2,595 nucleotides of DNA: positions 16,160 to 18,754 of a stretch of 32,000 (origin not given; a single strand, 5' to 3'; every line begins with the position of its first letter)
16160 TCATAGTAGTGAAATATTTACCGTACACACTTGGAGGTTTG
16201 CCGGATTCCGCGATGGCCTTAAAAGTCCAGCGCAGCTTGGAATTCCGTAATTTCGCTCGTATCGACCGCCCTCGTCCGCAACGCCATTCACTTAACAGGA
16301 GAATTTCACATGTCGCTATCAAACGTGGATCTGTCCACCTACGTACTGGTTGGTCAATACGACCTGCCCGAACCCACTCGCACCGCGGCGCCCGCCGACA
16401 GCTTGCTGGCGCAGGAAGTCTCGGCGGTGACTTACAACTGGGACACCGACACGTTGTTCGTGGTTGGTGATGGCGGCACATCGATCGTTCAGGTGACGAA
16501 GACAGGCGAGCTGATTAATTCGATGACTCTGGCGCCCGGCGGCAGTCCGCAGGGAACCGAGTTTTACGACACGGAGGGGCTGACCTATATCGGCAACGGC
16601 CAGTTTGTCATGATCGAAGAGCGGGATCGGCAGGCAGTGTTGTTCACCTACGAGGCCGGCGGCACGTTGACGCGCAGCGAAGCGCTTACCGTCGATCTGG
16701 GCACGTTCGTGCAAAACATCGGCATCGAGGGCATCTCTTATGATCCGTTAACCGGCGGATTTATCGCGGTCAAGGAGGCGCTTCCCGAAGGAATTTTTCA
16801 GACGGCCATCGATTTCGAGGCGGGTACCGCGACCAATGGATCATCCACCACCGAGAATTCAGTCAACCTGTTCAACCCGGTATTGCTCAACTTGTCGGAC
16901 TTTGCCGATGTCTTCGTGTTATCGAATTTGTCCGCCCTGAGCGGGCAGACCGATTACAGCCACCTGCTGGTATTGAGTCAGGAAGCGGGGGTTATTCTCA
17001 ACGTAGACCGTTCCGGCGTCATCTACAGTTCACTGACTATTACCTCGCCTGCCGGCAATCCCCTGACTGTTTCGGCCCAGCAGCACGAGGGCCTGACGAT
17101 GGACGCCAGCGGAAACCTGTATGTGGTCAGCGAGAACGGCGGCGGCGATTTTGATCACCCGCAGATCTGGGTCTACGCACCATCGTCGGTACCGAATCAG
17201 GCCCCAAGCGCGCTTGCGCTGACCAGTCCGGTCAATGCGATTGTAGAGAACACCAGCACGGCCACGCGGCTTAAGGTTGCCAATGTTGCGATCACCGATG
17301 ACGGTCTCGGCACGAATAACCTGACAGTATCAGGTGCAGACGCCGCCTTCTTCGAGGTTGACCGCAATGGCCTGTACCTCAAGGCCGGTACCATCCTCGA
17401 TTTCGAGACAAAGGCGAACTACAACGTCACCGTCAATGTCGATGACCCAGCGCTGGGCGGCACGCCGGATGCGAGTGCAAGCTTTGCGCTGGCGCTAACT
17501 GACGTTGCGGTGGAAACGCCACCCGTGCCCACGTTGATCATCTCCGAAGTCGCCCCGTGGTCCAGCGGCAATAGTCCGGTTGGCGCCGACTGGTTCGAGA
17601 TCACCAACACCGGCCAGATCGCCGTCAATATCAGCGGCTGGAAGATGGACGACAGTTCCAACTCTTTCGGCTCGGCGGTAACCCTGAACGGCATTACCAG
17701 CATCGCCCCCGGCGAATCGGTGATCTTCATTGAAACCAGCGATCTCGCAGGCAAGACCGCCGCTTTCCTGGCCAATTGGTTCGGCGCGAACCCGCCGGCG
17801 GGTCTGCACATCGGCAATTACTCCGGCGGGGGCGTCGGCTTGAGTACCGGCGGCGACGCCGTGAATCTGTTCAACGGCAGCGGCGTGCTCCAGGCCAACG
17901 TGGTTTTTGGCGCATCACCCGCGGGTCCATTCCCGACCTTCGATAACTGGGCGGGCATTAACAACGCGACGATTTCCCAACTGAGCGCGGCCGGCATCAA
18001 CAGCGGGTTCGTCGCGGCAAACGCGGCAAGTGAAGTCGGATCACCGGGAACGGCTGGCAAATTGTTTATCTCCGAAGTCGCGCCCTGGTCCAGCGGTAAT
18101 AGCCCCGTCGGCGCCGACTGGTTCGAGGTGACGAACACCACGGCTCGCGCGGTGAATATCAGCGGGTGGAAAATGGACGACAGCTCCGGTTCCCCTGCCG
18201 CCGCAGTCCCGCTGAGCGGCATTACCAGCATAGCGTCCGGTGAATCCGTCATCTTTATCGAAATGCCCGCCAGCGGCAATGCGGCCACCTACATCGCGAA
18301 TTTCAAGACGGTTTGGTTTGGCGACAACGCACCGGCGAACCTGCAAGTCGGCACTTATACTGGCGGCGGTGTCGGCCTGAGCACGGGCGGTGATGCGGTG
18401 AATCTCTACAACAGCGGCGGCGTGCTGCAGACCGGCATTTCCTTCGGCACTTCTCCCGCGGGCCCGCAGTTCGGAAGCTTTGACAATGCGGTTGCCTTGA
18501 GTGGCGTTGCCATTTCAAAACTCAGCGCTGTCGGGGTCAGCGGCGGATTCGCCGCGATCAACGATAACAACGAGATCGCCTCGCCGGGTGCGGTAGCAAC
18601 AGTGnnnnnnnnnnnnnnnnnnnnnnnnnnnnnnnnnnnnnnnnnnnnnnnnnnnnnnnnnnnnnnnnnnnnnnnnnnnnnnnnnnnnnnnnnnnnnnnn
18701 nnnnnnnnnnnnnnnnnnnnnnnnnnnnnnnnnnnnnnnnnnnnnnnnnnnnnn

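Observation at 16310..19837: Giant T1SS/RTX protein with a phytase-clan-like beta-propeller and duplicated lamin-tail domains, divergent from phnCDE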

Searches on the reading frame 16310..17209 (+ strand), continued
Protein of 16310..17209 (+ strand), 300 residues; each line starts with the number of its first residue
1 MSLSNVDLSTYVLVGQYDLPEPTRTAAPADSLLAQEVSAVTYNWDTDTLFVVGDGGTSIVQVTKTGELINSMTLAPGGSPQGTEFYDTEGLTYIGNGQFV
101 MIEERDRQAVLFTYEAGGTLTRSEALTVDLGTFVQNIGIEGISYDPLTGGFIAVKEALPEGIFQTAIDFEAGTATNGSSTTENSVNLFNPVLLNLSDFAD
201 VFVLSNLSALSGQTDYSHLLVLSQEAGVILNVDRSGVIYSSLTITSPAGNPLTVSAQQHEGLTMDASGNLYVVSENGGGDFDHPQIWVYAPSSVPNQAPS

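Call 44: search_protein_families(library=pfam, proteins=[L020:18445-20883:+, L034:16784-20893:+, L059:7303-9723:-, L064:13215-18635:+, L064:19523-20893:+, L076:14263-17247:+, L070:13495-15549:-, L008:7314-9428:+, L041:2848-5523:-, L011:7923-11915:+], max_evalue=0.0001)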
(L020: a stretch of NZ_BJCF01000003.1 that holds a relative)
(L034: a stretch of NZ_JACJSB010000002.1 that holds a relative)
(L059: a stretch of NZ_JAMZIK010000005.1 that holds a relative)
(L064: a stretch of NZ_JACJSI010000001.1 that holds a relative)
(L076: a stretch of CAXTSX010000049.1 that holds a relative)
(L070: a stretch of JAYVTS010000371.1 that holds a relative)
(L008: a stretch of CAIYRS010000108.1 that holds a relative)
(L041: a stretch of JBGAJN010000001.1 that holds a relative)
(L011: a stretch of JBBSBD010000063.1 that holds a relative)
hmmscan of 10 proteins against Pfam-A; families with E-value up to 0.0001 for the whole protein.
L020:18445-20883:+ (813 aa): 2 families
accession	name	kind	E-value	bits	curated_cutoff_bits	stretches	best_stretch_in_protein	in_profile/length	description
PF00245.25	Alk_phosphatase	-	1.5e-62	212.3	24.4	2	457-796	3-321/423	Alkaline phosphatase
PF01676.23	Metalloenzyme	-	1.1e-09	38.7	24.3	0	656-779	76-198/252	Metalloenzyme superfamily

L034:16784-20893:+ (1370 aa): 3 families
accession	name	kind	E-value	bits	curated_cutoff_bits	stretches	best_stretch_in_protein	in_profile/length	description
PF00245.25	Alk_phosphatase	-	1.2e-60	206.1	24.4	2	464-811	3-328/423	Alkaline phosphatase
PF00353.25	HemolysinCabind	-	5.5e-38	128.9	23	5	1191-1225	1-35/36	RTX calcium-binding nonapeptide repeat (4 copies)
PF01676.23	Metalloenzyme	-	3.9e-07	30.3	24.3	0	665-786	78-198/252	Metalloenzyme superfamily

L059:7303-9723:- (806 aa): 2 families
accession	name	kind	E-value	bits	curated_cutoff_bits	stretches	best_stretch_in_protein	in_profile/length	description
PF03009.23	GDPD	-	2.8e-40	139.4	23.6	2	434-643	1-167/244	Glycerophosphoryl diester phosphodiesterase family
PF03372.29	Exo_endo_phos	-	4.2e-29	102.3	24.5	1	26-404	2-225/225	Endonuclease/Exonuclease/phosphatase family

L064:13215-18635:+ (1807 aa): 5 families
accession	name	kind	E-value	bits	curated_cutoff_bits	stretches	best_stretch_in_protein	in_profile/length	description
PF13449.12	Phytase-like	-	1.4e-141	471.8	27.6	2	420-741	1-284/284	Esterase-like activity of phytase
PF02333.21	Phytase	-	8.3e-82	275.6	21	1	770-1139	34-370/375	Phytase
PF03372.29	Exo_endo_phos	-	2.6e-30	106.2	24.5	1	29-373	12-225/225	Endonuclease/Exonuclease/phosphatase family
PF00353.25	HemolysinCabind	-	1.9e-11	44.1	23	1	1666-1693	1-28/36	RTX calcium-binding nonapeptide repeat (4 copies)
PF06977.17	SdiA-regulated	-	2.9e-05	23.8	21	0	423-500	172-241/249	SdiA-regulated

L064:19523-20893:+ (457 aa): 2 families
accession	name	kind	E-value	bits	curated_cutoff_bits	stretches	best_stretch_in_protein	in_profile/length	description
PF03009.23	GDPD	-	1.1e-32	114.5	23.6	1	182-405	1-168/244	Glycerophosphoryl diester phosphodiesterase family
PF13449.12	Phytase-like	-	1.9e-23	84.2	27.6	1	38-173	1-114/284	Esterase-like activity of phytase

L076:14263-17247:+ (995 aa): 2 families
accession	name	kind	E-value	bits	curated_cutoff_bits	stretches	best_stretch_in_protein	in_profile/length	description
PF03009.23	GDPD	-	4e-93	312.5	23.6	2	194-531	1-243/244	Glycerophosphoryl diester phosphodiesterase family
PF13449.12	Phytase-like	-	2.4e-30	106.9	27.6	2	45-177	1-110/284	Esterase-like activity of phytase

L070:13495-15549:- (684 aa): 1 family
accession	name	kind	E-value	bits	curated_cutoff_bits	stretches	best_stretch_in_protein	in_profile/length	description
PF00245.25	Alk_phosphatase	-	7.1e-73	246.4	24.4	1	168-678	1-419/423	Alkaline phosphatase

L008:7314-9428:+ (705 aa): 2 families
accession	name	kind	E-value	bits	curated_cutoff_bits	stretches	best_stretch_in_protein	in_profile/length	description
PF06594.17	HCBP_related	-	5.5e-14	52.3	21.4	1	523-562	1-41/42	Haemolysin-type calcium binding protein related domain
PF00353.25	HemolysinCabind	-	1.1e-10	41.7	23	1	594-627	2-35/36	RTX calcium-binding nonapeptide repeat (4 copies)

L041:2848-5523:- (891 aa): 2 families
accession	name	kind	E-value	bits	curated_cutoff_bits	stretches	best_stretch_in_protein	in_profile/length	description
PF09423.15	PhoD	-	9e-27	94.5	27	1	384-541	132-274/343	PhoD-like phosphatase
PF16655.11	PhoD_N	-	2.3e-16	60.6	30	1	78-170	1-90/90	PhoD-like phosphatase, N-terminal domain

L011:7923-11915:+ (1331 aa): 7 families
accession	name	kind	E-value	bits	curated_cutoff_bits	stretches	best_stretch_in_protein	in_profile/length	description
PF17957.7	Big_7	-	5.5e-13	49.8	24.1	1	972-1040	1-70/70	Bacterial Ig domain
PF03372.29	Exo_endo_phos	-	5.1e-11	43.2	24.5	1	678-957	9-225/225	Endonuclease/Exonuclease/phosphatase family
PF07691.17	PA14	-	3.1e-09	37.2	24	1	1088-1214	22-142/147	PA14 domain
PF19580.5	Exo_endo_phos_3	-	9.6e-08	31.8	27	1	649-912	4-253/311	Endonuclease/Exonuclease/phosphatase family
PF18962.6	Por_Secre_tail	-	2.8e-07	31.2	27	1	1259-1327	3-72/75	Secretion system C-terminal sorting domain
PF10528.15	GLEYA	-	1.2e-05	26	26.2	1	1116-1198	4-82/91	GLEYA domain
PF03160.20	Calx-beta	-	3.4e-05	24.3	27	1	260-369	7-119/119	Calx-beta domain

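Call 63: search_protein_representatives(protein=window:16310-17209:+)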
Query: 300 residues. Proteins with E-value up to 0.001 (for the whole library): 1018; up to 1e-10: 587; up to 1e-30: 279. The best 150 are listed.
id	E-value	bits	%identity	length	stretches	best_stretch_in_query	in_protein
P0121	2.9e-151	519.2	81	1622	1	4-300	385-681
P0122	1.6e-143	493.8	77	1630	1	2-299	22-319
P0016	2.2e-142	490.1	76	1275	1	6-300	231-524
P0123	3.6e-142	489.4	76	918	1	3-300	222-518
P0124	3.7e-142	489.3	76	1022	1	3-299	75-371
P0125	4.4e-138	475.9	74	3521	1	5-300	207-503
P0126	5.4e-137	472.4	74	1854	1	5-300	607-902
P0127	6.3e-136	468.9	74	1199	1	5-300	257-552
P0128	7.3e-136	468.7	73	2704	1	4-300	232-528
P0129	2.4e-135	466.9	72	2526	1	4-300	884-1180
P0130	4.5e-133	459.5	74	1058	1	3-299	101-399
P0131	1.3e-132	458.0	74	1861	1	1-295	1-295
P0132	2.7e-132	456.9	73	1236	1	3-300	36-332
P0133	5.5e-132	456.0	72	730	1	3-300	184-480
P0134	5.7e-132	455.9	70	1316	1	4-299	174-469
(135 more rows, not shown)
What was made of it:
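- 279 clusters at 50% identity score E <= 1e-30 (call 63).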

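Call 75: search_protein_families(library=pfam, proteins=[L001:8077-9237:+], max_evalue=0.01)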
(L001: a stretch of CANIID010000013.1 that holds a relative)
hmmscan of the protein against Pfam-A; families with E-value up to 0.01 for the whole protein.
L001:8077-9237:+ (387 aa): 3 families
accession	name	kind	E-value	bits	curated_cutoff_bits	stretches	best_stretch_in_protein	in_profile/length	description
PF02773.21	S-AdoMet_synt_C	-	1.1e-71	239.6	25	1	235-373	1-137/138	S-adenosylmethionine synthetase, C-terminal domain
PF02772.21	S-AdoMet_synt_M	-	1.4e-49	167.7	29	1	116-233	1-120/120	S-adenosylmethionine synthetase, central domain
PF00438.25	S-AdoMet_synt_N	-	1.3e-41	141.6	33.1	1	3-101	1-99/99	S-adenosylmethionine synthetase, N-terminal domain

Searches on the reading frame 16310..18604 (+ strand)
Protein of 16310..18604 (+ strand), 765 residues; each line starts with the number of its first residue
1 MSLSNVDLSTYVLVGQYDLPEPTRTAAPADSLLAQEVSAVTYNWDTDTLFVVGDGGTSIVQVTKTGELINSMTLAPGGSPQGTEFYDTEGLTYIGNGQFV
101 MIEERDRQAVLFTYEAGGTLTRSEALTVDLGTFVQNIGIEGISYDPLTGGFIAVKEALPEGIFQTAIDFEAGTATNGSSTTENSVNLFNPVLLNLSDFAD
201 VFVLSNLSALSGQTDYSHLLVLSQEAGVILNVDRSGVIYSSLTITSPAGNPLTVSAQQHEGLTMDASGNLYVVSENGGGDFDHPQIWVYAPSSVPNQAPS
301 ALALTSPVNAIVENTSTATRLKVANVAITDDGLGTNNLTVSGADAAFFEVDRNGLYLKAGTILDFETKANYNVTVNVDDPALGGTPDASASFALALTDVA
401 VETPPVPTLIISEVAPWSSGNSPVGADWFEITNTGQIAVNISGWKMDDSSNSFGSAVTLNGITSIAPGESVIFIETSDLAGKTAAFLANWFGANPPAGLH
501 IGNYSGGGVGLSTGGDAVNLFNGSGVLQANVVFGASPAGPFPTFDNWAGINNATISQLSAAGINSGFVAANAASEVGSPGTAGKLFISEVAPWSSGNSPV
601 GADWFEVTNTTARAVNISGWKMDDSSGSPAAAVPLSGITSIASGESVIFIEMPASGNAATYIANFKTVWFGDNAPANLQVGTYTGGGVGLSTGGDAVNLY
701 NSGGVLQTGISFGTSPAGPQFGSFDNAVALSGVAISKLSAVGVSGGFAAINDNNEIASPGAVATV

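Call 66: predict_structure(alignment_id=A3)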
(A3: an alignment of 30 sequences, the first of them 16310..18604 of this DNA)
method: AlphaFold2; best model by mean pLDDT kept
length: 765 residues; sequences in the alignment: 30
mean_pLDDT: 84.2   pTM: 0.49
mean pLDDT of the five models: 84.2, 83.5, 82.5, 82.1, 79.6
residues with pLDDT >= 90: 259; 70-90: 436; 50-70: 61; < 50: 9
segments of 3 or more residues with pLDDT < 50: 401-405
pLDDT, mean of each block of 10 residues (from residue 1): 81 90 79 83 96 84 94 89 88 96 92 94 94 82 95 81 94 90 83 86 94 93 90 91 80 84 95 81 87 83 89 79 85 82 92 82 82 93 86 86 58 76 81 81 88 88 83 90 89 76 81 78 89 76 82 83 74 82 79 65 85 77 82 87 84 83 88 82 76 80 82 75 80 84 82 85 52
secondary structure, 60 per line:
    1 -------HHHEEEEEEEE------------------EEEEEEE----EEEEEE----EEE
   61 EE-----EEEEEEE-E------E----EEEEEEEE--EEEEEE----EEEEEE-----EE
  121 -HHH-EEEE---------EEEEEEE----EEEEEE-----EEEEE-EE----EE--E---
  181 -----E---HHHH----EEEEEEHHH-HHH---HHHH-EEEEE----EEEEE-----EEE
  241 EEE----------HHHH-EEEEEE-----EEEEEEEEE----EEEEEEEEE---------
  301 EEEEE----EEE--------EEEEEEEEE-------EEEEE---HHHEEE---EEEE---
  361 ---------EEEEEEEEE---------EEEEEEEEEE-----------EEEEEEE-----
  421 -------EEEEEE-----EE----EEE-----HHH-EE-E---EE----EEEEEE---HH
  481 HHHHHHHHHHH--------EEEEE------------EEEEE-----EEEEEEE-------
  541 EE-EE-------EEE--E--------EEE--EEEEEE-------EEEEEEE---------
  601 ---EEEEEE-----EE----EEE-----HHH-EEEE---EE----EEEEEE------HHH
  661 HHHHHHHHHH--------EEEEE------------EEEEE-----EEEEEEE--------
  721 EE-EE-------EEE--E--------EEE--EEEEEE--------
elements in order (helices of 4 or more, strands of 3 or more residues): E11-18 E37-43 E48-53 E58-62 E68-74 E88-95 E98-103 E108-113 E126-129 E139-145 E150-155 E161-165 H190-193 E198-203 H214-217 E219-223 E228-232 E238-243 H254-257 E259-264 E270-278 E283-291 E301-305 E310-312 E321-329 E337-341 E348-350 E354-357 E370-378 E388-397 E409-415 E428-433 E445-447 E470-475 H479-491 E500-504 E517-521 E527-533 E553-555 E567-569 E572-577 E585-591 E604-609 E621-623 E633-636 E646-651 H658-670 E679-683 E696-700 E706-712 E733-735 E747-749 E752-757
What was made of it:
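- AF2 gives no confident inter-domain packing (pTM 0.49, call 66).
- Tried and rejected: The domains are confident but pTM is 0.49, so nothing can be said about domain packing (call 66).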

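Call 88: fold_search(model_id=the predicted structure, library=pdb)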
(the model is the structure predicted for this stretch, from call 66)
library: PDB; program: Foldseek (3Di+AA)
matches with E <= 10: 1279; with E <= 0.001: 532
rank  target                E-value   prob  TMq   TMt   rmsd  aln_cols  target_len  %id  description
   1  3qqz                  4.8e-14  1.00  0.26  0.76   4.7       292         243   22  Crystal structure of the C-terminal domain of the yjiK protein from Escherichia coli CFT073 (released 2011-03-09)
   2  7djm                  2.8e-09  1.00  0.20  0.31  21.6       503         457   10  Structure of four truncated and mutated forms of quenching protein (released 2022-06-08)
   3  8j72_B                3.1e-09  1.00  0.21  0.51   8.4       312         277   13  Crystal structure of mammalian Trim71 in complex with lncRNA Trincr1 (released 2024-03-06)
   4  6xg7                  6.0e-09  1.00  0.22  0.53   8.8       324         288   10  1.3 A Resolution Structure of the of the NHL Repeat Region of D. melanogaster Thin (released 2020-12-16)
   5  7b2r_A                6.7e-09  1.00  0.22  0.55   8.3       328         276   13  Crystal structure of NHL domain of TRIM2 (released 2021-01-13)
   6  7qrw                  7.1e-09  1.00  0.22  0.54   8.2       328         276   13  Crystal structure of NHL domain of TRIM3 (released 2022-05-04)
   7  7qrv_D                8.4e-09  1.00  0.23  0.57   7.9       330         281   13  Crystal structure of NHL domain of TRIM2 (full C-terminal) (released 2022-05-04)
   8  8j72_A                1.1e-08  1.00  0.22  0.52   8.3       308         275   12  Crystal structure of mammalian Trim71 in complex with lncRNA Trincr1 (released 2024-03-06)
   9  6fq3_A                1.3e-08  1.00  0.24  0.42   7.7       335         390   11  Crystal structure of Danio rerio Lin41 filamin-NHL domains in complex with lin-29A 5'UTR 13mer RNA (released 2018-05-09)
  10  9jur                  1.4e-08  1.00  0.22  0.53   7.6       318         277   12  Crystal Structure of NHL domain of human E3 ubiquitin-protein ligase TRIM71 (released 2025-04-30)
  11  6d69                  1.8e-08  1.00  0.22  0.50   7.0       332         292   12  Crystal Structure of the NHL Repeat Region of D. melanogaster Thin (released 2019-04-24)
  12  7qrx_A                2.0e-08  1.00  0.23  0.55   7.9       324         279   12  Crystal structure of NHL domain of TRIM71 (released 2022-05-04)
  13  7djl_C                2.2e-08  1.00  0.20  0.30  24.3       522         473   10  Structure of four truncated and mutated forms of quenching protein (released 2022-06-08)
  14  7djj                  3.0e-08  1.00  0.20  0.40  10.9       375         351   11  Structure of four truncated and mutated forms of quenching protein lumenal domains (released 2022-06-08)
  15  5efv_A                3.0e-08  1.00  0.22  0.26  21.4       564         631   12  The host-recognition device of Staphylococcus aureus phage Phi11 (released 2016-05-25)
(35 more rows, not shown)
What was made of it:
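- Tried and rejected: Foldseek with that model added nothing (call 88).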

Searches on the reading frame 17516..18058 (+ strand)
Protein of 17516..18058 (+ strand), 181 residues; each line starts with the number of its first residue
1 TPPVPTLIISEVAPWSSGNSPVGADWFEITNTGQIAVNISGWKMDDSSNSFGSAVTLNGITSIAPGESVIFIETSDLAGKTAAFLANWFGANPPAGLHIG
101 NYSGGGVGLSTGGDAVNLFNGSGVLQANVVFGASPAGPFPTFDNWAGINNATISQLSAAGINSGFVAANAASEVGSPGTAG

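Call 84: search_solved_structures(query=window:17516-18058:+, max_evalue=1)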
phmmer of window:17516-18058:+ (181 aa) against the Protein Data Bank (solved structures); distinct sequences matched with E-value up to 1: 0.
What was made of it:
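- Tried and rejected: No hit (call 84).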
